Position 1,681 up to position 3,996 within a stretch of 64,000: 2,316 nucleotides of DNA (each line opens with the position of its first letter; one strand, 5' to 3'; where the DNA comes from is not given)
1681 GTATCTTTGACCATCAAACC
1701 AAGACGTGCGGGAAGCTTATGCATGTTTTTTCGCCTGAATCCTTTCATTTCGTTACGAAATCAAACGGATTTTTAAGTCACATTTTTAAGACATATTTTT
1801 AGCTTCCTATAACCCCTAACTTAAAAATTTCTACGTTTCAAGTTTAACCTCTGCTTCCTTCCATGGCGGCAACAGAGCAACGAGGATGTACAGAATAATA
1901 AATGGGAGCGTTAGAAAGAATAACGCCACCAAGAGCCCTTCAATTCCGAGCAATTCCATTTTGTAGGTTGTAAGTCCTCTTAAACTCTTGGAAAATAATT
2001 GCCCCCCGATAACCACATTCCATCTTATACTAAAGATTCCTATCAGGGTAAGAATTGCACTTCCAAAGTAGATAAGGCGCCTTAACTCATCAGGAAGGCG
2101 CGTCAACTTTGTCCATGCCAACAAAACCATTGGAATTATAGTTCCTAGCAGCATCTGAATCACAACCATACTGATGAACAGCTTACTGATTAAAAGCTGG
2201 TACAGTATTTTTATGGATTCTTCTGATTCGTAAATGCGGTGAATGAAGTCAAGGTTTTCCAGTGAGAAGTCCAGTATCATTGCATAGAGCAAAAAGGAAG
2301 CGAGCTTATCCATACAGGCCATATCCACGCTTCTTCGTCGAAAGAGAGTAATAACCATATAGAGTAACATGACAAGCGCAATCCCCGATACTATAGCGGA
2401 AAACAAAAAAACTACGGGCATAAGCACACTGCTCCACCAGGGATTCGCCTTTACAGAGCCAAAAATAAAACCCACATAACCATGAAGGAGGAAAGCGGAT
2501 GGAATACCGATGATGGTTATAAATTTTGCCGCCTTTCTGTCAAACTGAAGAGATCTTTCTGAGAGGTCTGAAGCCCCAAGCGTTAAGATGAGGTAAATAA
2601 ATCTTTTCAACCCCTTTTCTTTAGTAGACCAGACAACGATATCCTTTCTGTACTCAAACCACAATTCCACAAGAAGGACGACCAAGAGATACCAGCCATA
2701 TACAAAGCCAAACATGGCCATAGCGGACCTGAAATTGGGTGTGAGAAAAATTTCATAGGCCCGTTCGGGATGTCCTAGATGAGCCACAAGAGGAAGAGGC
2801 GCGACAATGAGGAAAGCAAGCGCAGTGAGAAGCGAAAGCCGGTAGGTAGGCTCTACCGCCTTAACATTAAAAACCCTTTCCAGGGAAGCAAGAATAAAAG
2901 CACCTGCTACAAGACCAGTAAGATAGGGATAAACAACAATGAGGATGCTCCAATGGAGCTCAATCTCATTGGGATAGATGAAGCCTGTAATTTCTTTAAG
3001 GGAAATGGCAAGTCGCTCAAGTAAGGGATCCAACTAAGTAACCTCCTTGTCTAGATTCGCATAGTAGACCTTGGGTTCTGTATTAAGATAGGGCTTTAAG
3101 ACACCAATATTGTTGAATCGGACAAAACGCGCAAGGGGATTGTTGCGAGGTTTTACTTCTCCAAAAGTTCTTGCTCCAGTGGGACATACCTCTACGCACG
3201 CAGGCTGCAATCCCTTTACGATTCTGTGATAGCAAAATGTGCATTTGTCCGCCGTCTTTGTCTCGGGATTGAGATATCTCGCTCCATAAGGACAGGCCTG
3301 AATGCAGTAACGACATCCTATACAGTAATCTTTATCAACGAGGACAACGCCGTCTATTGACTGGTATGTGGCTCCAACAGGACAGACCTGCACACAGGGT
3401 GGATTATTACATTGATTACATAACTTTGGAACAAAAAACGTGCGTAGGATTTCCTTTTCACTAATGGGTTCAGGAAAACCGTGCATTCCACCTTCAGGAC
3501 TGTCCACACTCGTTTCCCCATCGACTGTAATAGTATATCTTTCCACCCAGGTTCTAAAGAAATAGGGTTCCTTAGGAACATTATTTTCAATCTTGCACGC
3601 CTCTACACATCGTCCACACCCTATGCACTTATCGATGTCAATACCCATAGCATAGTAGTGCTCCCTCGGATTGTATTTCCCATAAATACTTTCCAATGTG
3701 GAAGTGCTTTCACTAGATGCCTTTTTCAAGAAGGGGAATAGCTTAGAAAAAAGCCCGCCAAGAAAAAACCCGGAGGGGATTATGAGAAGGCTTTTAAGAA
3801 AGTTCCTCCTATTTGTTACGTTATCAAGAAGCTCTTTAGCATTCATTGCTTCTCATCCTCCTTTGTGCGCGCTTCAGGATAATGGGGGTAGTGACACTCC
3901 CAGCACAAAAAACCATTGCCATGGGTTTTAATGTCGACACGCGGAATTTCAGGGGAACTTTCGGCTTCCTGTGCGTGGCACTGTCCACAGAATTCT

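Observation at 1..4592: Four-gene Cbc / ACIII-like respiratory module combining an octaheme cyt c, a Tat-FeS subunit, an NrfD-type subunit and an 11-heme::diheme-b fusion, with no molybdopterin subunit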

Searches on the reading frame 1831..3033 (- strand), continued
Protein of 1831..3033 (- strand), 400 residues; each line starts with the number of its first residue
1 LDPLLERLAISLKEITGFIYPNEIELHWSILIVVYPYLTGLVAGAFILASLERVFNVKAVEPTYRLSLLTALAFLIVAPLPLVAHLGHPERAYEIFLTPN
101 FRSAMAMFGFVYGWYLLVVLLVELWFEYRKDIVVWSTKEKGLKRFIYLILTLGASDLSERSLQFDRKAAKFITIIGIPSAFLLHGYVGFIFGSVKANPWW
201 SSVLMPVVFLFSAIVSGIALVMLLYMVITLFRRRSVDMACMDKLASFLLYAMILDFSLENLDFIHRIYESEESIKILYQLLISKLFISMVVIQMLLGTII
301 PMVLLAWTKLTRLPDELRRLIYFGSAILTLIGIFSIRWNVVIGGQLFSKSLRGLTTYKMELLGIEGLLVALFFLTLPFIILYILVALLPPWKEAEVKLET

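Call 64: fold_search(model_id=the predicted structure, library=pdb)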
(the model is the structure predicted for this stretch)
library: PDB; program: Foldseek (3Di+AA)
matches with E <= 10: 541; with E <= 0.001: 7
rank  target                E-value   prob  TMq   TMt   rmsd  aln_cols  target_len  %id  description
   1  8k9e_C                4.6e-08  1.00  0.69  0.62   4.5       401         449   19  Cryo-EM structure of the photosynthetic alternative complex III from Chloroflexus aurantiacus at 3.3 angstrom (released 2024-03-06)
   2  6lod_C                1.1e-05  1.00  0.66  0.59   6.1       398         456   16  Cryo-EM structure of the air-oxidized photosynthetic alternative complex III from Roseiflexus castenholzii (released 2020-11-04)
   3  6btm_C                1.5e-05  1.00  0.71  0.63   4.5       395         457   16  Structure of Alternative Complex III from Flavobacterium johnsoniae (Wild Type) (released 2018-05-09)
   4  6f0k_C                1.9e-05  1.00  0.59  0.54   7.4       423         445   17  Alternative complex III (released 2018-05-09)
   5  9ilt_F                2.9e-04  1.00  0.57  0.58   8.1       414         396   12  Crystal structure of alternative complex III from Chloroflexus aurantiacus (released 2025-03-19)
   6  8k9e_F                4.1e-04  1.00  0.55  0.55   8.7       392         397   13  Cryo-EM structure of the photosynthetic alternative complex III from Chloroflexus aurantiacus at 3.3 angstrom (released 2024-03-06)
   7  6btm_F                6.1e-04  1.00  0.50  0.50   8.2       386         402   15  Structure of Alternative Complex III from Flavobacterium johnsoniae (Wild Type) (released 2018-05-09)
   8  9fka_B                2.5e-02  1.00  0.36  0.40   9.9       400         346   11  Cryo-EM structure of the reduced cytochrome bd oxidase from M. tuberculosis (released 2025-02-12)
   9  7oy2_C                4.1e-02  0.96  0.32  0.29  24.1       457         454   14  High resolution structure of cytochrome bd-II oxidase from E. coli (released 2021-12-15)
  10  8b4o_B                4.4e-02  0.99  0.36  0.41   8.9       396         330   11  Cryo-EM structure of cytochrome bd oxidase from C. glutamicum (released 2022-12-28)
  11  9r2g_A                5.4e-02  1.00  0.42  0.43  10.0       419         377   13  Cytochrome bd II oxidase qOR-2 type from Mycobacterium smegmatis (released 2026-03-04)
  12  2vpw_C                7.4e-02  0.99  0.33  0.45   7.7       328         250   16  Polysulfide reductase with bound menaquinone (released 2008-06-10)
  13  8jpp_R                8.1e-02  0.57  0.17  0.20  23.5       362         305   11  Cryo-EM structure of succinate receptor bound to succinate acid coupling MiniGsq (released 2024-05-22)
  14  9erx_R                1.5e-01  0.41  0.17  0.21  23.7       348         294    9  Structural basis of D9-THC analog activity at the Cannabinoid 1 receptor (released 2024-06-26)
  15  8b4o_A                1.6e-01  0.98  0.43  0.40   9.5       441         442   11  Cryo-EM structure of cytochrome bd oxidase from C. glutamicum (released 2022-12-28)
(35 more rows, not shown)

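Call 75: search_protein_families(library=pfam, proteins=[L088:7778-8260:+], max_evalue=0.00001)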
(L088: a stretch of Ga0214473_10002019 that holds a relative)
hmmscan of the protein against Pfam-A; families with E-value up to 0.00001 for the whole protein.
L088:7778-8260:+ (160 aa): 0 families

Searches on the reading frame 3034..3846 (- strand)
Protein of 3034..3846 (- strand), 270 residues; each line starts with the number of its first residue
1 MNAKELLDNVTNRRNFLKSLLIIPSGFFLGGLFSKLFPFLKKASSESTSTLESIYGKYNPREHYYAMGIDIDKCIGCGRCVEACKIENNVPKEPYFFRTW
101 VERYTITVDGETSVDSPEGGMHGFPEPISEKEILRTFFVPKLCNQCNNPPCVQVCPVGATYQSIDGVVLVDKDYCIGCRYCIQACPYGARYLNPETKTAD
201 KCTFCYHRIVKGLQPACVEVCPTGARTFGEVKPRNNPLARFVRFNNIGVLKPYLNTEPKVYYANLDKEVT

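Call 6: search_protein_families(library=pfam, proteins=[window:3034-3846:-], max_evalue=0.01)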
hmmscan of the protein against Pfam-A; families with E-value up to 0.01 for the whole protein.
window:3034-3846:- (270 aa): 16 families
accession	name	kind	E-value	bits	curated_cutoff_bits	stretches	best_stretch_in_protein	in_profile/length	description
PF13247.11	Fer4_11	-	2.1e-28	98.9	26.2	1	136-230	3-99/100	4Fe-4S dicluster domain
PF12838.12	Fer4_7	-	2.9e-19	69.7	27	2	73-159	1-52/52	4Fe-4S dicluster domain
PF00037.32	Fer4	-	5.2e-17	61.3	21.1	2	169-190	2-23/24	4Fe-4S binding domain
PF12837.12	Fer4_6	-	1.4e-15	56.8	25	3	167-189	1-23/24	4Fe-4S binding domain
PF13237.11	Fer4_10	-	1.5e-15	57.2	25.5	3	169-222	3-53/53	4Fe-4S dicluster domain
PF13187.11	Fer4_9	-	7.3e-13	48.8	27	3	174-225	1-51/52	4Fe-4S dicluster domain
PF12797.12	Fer4_2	-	8.7e-13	47.7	24.5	2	167-187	2-22/22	4Fe-4S binding domain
PF12798.12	Fer4_3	-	2.9e-10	40.6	27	1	175-189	1-15/15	4Fe-4S binding domain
PF13484.11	Fer4_16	-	2.2e-08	35.2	30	0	175-201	2-28/66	4Fe-4S double cluster binding domain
PF25160.1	LdpA_Fe-S-bd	-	2.5e-08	34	27.6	2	145-188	4-41/49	LdpA Fe-S cluster-binding domain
PF13534.11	Fer4_17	-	1.3e-07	32.5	22.2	0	73-94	1-22/61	4Fe-4S dicluster domain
PF13183.11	Fer4_8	-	5.3e-07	30.5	27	1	71-158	2-67/68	4Fe-4S dicluster domain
PF12800.12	Fer4_4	-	3.3e-06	27.4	24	1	72-85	2-15/17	4Fe-4S binding domain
PF14697.11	Fer4_21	-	6.2e-06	26.7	35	2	142-187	7-53/59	4Fe-4S dicluster domain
PF17179.9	Fer4_22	-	0.00076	20.7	27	1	52-86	59-93/95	4Fe-4S dicluster domain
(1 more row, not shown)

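Call 7: search_protein_families(library=ncbifam, proteins=[window:3034-3846:-], max_evalue=0.01)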
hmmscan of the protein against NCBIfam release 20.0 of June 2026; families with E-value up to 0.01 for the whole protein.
window:3034-3846:- (270 aa): 73 families (the best 25 are shown)
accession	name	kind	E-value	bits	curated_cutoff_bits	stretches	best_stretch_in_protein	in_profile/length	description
NF011569.0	PRK14993.1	equivalog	3.6e-64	216.5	416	2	132-267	89-226/244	tetrathionate reductase subunit TtrB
NF045797.1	DsrO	equivalog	4e-52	177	200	2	135-263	95-234/235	sulfate reduction electron transfer complex DsrMKJOP subunit DsrO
TIGR03149.1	cyt_nit_nrfC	equivalog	8.9e-45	152.8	377.6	2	133-263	84-216/225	cytochrome c nitrite reductase Fe-S protein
NF041715.1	arsenate_red_ArrB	equivalog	7.2e-43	146.8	450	3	196-263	158-225/233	arsenate respiratory reductase iron-sulfur subunit ArrB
TIGR03478.1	DMSO_red_II_bet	subfamily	2.4e-37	128.6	480.7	2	137-263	125-253/321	DMSO reductase family type II enzyme, iron-sulfur subunit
TIGR02951.1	DMSO_dmsB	equivalog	2.4e-32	112.2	214.1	1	68-232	5-154/161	DMSO/selenate family reductase complex B subunit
NF008134.0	PRK10882.1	equivalog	5.2e-32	111.2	263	1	58-231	32-208/329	hydrogenase 2 operon protein HybA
NF041782.1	mnquin_red_QrcC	equivalog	4.9e-30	104.9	400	2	65-193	1-119/239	menaquinone reductase iron-sulfur cluster-binding subunit QrcC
NF042979.1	EthbenzDh_ebdB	equivalog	4.9e-30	104.6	740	1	137-263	147-275/354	ethylbenzene dehydrogenase subunit beta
TIGR01582.1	FDH-beta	equivalog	8.4e-29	100.6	334.7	1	65-230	22-181/283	formate dehydrogenase subunit beta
NF045715.1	sulf_resp_HmcB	equivalog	8.9e-26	90.7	420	1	62-230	34-197/307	sulfate respiration complex iron-sulfur protein HmcB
TIGR01660.1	narH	equivalog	1.3e-25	89.8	524.05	1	137-229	177-270/492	nitrate reductase subunit beta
NF038355.1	FDH3_beta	equivalog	3e-21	76.3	240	1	143-205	54-121/180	formate dehydrogenase FDH3 subunit beta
NF007382.0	PRK09898.1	equivalog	6.9e-20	71.5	213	1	72-227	66-199/208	ferredoxin-like protein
NF009451.0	PRK12809.1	equivalog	2.9e-16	58.9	1154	1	140-226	53-134/639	formate-dependent uric acid utilization protein YgfT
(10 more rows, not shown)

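Call 10: find_encoding_contigs(protein=window:3034-3846:-, flank=10000, max_places=6)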
Protein window:3034-3846:- (270 aa): no gene with exactly this product is on record in the collection.

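Call 29: search_solved_structures(query=window:3034-3846:-, max_evalue=1e-10)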
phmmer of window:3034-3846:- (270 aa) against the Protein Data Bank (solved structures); distinct sequences matched with E-value up to 1e-10: 23.
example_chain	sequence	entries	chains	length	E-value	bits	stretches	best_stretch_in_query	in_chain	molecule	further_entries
2vpw_B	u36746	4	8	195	1.4e-47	165.5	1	134-265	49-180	NRFC PROTEIN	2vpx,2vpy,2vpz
6cz7_B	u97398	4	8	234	1.2e-35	126.3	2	136-196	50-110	4Fe-4S ferredoxin, iron-sulfur binding domain protein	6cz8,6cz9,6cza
2ivf_B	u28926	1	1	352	8.7e-32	113.7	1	137-263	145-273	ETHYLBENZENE DEHYDROGENASE BETA-SUBUNIT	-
4ydd_B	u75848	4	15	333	2e-28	102.6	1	136-263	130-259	DMSO reductase family type II enzyme, iron-sulfur subunit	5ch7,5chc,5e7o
1q16_B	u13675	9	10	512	6.8e-24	87.8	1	136-229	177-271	Respiratory nitrate reductase 1 beta chain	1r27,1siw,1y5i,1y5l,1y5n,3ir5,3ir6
1y4z_B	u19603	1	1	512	2e-23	86.2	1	136-229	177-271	Respiratory nitrate reductase 1 beta chain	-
3egw_B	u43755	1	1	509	4.4e-23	85.1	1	136-229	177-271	Respiratory nitrate reductase 1 beta chain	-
1kqf_B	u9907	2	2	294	1.4e-21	80.1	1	65-232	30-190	FORMATE DEHYDROGENASE, NITRATE-INDUCIBLE, IRON-SULFUR SUBUNIT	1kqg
4v4c_B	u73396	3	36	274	1.5e-21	80.1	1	63-265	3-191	Pyrogallol hydroxytransferase small subunit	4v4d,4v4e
6btm_B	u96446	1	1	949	1.5e-20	76.8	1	60-193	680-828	Alternative Complex III subunit B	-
7b04_A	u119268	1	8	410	4e-20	75.4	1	136-263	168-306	Nitrite oxidoreductase subunit B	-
8k9e_B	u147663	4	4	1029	3.5e-19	72.3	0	137-193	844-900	Fe-S-cluster-containing hydrogenase components 1-like protein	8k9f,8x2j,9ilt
9mqx_E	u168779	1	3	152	2.7e-18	69.4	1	139-227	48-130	Fe-S-cluster-containing hydrogenase subunit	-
9vap_B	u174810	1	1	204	3.3e-16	62.6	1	141-232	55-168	4Fe-4S dicluster domain-containing protein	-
6lod_B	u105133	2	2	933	7.4e-16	61.4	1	53-193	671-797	Fe-S-cluster-containing hydrogenase components 1-like protein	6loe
6f0k_B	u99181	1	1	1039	1.9e-14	56.7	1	63-193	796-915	Fe-S-cluster-containing hydrogenase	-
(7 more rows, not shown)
